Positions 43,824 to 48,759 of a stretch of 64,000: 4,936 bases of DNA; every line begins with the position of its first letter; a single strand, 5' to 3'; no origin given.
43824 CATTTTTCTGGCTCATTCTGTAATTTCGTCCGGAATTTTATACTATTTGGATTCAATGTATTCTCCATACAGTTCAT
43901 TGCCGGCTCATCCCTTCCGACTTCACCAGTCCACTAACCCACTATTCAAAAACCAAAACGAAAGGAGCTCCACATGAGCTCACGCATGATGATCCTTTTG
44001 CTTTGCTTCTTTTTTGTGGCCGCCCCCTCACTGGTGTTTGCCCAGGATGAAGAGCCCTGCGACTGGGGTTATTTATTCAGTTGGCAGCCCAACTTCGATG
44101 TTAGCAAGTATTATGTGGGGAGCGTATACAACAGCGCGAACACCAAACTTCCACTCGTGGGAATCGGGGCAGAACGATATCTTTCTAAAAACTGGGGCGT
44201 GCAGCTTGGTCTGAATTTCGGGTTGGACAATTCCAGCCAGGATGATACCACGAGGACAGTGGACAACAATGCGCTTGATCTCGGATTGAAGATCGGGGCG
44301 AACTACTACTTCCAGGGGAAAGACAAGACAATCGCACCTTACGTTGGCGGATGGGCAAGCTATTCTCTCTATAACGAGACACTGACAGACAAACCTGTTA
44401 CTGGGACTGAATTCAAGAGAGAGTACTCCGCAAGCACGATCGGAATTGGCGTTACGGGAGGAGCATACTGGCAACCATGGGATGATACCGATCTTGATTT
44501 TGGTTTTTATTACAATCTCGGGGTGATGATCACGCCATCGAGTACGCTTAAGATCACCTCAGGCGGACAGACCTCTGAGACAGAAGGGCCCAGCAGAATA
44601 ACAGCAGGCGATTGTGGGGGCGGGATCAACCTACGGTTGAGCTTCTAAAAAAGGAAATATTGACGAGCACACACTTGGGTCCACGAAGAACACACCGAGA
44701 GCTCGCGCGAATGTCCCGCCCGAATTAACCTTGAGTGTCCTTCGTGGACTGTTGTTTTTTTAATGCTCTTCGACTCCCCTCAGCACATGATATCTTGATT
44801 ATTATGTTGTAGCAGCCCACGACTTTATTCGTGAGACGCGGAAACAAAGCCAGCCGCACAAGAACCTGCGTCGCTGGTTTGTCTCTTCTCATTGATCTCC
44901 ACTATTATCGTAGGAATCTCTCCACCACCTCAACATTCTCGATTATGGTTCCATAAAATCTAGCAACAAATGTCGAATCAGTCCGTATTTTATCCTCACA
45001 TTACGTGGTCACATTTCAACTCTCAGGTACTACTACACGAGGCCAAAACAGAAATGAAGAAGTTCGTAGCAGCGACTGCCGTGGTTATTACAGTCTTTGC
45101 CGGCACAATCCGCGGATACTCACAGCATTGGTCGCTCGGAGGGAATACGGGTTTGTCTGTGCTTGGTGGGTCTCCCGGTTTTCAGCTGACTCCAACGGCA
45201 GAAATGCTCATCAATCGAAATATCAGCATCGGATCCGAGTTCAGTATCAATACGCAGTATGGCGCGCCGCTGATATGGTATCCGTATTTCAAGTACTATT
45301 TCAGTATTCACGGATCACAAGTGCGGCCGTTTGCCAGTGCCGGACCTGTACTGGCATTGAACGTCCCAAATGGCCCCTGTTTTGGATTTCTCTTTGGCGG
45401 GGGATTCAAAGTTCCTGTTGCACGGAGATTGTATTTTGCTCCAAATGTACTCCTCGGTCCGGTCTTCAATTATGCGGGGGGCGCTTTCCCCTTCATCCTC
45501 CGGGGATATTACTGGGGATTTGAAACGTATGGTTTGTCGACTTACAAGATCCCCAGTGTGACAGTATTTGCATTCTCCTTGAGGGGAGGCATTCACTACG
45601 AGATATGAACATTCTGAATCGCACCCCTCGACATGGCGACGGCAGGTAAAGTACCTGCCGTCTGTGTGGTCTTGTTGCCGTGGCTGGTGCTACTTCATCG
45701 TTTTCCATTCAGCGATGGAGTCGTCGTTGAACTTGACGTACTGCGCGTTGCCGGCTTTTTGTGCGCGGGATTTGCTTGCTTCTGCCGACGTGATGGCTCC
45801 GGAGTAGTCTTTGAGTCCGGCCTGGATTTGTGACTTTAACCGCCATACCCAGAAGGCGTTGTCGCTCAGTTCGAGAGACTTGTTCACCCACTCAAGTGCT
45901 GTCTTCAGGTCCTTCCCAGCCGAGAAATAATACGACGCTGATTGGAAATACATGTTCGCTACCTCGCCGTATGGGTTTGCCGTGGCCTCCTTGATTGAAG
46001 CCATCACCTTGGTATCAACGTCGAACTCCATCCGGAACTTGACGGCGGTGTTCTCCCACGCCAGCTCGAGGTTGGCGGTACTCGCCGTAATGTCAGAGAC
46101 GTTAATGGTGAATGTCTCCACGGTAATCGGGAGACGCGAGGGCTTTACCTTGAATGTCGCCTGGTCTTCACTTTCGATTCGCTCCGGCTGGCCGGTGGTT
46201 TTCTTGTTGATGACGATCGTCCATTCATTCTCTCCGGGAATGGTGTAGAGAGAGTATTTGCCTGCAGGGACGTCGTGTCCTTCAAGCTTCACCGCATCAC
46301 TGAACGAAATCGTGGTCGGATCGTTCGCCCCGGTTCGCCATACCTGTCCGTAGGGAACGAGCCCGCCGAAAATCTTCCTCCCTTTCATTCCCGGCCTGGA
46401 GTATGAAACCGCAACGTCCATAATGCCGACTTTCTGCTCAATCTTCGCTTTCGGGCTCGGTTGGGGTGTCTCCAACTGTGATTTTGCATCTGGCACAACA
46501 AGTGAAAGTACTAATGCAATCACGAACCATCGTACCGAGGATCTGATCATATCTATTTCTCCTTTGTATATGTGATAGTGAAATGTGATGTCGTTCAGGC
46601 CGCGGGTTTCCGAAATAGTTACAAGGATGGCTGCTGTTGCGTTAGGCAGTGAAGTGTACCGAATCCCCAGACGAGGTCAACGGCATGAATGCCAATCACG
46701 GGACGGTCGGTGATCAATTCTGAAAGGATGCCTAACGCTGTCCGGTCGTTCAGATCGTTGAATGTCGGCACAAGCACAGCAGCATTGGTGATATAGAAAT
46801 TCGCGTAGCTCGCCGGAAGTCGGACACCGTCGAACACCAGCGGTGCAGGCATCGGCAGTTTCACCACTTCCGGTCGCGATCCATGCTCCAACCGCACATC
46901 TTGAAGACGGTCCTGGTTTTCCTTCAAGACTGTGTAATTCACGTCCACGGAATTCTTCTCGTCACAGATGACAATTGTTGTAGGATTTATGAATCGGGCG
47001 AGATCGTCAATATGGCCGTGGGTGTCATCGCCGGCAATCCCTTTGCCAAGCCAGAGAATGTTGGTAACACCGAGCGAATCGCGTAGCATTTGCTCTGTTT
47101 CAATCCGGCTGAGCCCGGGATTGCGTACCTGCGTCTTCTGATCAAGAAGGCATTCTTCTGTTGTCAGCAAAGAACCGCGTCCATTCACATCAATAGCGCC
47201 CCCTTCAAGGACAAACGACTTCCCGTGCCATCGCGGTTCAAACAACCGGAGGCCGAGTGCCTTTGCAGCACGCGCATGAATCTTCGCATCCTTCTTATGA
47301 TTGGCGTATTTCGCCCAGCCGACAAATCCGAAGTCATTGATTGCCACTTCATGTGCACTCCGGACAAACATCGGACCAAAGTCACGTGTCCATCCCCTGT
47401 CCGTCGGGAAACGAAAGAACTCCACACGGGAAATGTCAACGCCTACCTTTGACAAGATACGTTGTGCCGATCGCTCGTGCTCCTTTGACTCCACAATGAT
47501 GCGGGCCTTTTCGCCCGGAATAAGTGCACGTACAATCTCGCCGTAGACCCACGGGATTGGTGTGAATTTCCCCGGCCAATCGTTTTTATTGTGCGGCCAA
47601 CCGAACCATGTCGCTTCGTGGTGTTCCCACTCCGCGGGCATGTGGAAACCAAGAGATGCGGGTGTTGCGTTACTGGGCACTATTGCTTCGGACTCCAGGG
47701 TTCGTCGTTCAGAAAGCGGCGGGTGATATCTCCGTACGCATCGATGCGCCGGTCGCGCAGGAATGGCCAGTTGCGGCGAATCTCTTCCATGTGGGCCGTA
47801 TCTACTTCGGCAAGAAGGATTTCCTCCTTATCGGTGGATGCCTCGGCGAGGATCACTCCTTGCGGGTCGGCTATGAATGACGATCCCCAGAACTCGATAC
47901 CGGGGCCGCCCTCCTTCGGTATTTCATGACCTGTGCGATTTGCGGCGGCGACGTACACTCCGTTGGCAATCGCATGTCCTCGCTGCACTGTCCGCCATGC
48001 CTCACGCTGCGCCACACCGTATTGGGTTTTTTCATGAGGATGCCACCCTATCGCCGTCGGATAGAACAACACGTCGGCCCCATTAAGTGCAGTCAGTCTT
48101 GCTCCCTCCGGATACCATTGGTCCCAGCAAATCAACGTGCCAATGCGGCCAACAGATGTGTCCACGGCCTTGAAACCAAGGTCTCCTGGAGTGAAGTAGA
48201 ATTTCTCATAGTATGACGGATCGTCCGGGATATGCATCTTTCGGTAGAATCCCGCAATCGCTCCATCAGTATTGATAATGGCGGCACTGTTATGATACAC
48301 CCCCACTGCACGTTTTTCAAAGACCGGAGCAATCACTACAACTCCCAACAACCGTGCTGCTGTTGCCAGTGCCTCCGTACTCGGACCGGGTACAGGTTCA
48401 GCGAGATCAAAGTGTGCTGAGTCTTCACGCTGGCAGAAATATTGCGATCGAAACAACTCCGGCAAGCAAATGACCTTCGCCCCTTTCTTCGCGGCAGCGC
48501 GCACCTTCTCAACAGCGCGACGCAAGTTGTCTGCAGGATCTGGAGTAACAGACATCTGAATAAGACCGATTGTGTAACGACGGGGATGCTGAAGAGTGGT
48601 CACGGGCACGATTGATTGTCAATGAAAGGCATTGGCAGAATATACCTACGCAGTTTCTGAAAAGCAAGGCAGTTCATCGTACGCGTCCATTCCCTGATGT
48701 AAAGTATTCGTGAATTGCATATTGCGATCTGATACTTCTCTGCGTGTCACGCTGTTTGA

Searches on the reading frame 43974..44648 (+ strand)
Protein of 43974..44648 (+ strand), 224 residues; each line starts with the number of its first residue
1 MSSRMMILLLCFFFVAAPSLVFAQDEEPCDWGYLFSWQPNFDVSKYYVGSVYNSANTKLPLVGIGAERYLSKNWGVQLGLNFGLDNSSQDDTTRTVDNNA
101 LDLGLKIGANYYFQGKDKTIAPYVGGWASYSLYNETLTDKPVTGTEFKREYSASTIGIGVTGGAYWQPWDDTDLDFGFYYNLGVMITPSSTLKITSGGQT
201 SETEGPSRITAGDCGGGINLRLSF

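Call 67: search_protein_families(library=pfam, proteins=[window:43974-44648:+], max_evalue=0.001)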
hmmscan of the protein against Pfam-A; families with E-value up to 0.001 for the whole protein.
window:43974-44648:+ (224 aa): 2 families
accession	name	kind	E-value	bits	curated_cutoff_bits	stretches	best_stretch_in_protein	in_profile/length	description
PF13505.12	OMP_b-brl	-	3.8e-11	43.9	28.7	1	8-182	2-155/175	Outer membrane protein beta-barrel domain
PF13568.12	OMP_b-brl_2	-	3.6e-05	24.4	27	1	62-183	42-171/175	Outer membrane protein beta-barrel domain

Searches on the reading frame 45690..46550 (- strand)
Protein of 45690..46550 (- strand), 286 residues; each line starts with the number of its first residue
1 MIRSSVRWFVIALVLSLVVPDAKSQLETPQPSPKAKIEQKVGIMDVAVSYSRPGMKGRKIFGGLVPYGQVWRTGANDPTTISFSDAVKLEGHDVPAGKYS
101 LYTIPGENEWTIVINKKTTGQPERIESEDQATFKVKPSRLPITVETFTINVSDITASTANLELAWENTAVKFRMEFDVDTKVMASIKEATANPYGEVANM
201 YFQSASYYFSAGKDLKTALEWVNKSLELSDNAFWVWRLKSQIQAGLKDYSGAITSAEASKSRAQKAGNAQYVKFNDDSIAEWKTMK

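Call 67: search_protein_families(library=pfam, proteins=[window:45690-46550:-], max_evalue=0.001)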
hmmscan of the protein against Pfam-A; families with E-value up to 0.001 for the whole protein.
window:45690-46550:- (286 aa): 1 family
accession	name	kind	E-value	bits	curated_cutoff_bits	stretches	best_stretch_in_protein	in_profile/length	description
PF11138.13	DUF2911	-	5.7e-52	175.9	27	1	32-173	1-144/145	Protein of unknown function (DUF2911)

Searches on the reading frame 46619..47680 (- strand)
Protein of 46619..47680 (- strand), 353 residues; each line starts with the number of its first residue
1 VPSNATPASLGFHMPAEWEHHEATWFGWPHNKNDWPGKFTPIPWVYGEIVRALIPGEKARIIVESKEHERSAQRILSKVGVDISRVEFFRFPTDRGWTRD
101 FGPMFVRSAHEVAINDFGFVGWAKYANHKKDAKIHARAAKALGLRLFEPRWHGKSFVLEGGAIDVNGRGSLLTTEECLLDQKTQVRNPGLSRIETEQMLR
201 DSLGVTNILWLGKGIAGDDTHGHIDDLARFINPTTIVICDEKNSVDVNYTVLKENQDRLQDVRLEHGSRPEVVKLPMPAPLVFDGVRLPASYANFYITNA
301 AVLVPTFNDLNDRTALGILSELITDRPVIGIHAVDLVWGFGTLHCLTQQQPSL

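Call 97: search_protein_families(library=pfam, proteins=[window:46619-47680:-], max_evalue=0.00001)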
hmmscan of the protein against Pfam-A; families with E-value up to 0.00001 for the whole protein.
window:46619-47680:- (353 aa): 1 family
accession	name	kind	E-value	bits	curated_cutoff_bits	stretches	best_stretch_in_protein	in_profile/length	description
PF04371.20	PAD_porph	-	1.7e-106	356.5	25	1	13-351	1-321/321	Porphyromonas-type peptidyl-arginine deiminase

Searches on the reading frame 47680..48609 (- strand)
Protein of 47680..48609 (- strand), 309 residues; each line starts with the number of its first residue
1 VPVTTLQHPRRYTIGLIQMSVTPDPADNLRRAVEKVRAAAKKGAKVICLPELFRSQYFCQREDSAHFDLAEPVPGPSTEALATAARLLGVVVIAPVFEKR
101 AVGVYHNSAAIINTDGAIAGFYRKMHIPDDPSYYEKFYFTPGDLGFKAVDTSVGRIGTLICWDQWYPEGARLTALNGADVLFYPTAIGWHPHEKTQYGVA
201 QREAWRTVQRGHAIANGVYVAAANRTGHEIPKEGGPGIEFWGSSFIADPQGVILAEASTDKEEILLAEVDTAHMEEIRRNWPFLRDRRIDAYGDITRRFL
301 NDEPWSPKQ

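Call 97: search_protein_families(library=pfam, proteins=[window:47680-48609:-], max_evalue=0.00001)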
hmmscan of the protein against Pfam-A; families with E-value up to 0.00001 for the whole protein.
window:47680-48609:- (309 aa): 1 family
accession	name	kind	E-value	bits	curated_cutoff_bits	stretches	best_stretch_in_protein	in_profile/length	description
PF00795.27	CN_hydrolase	-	3e-62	210.7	23.2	1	14-279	2-256/256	Carbon-nitrogen hydrolase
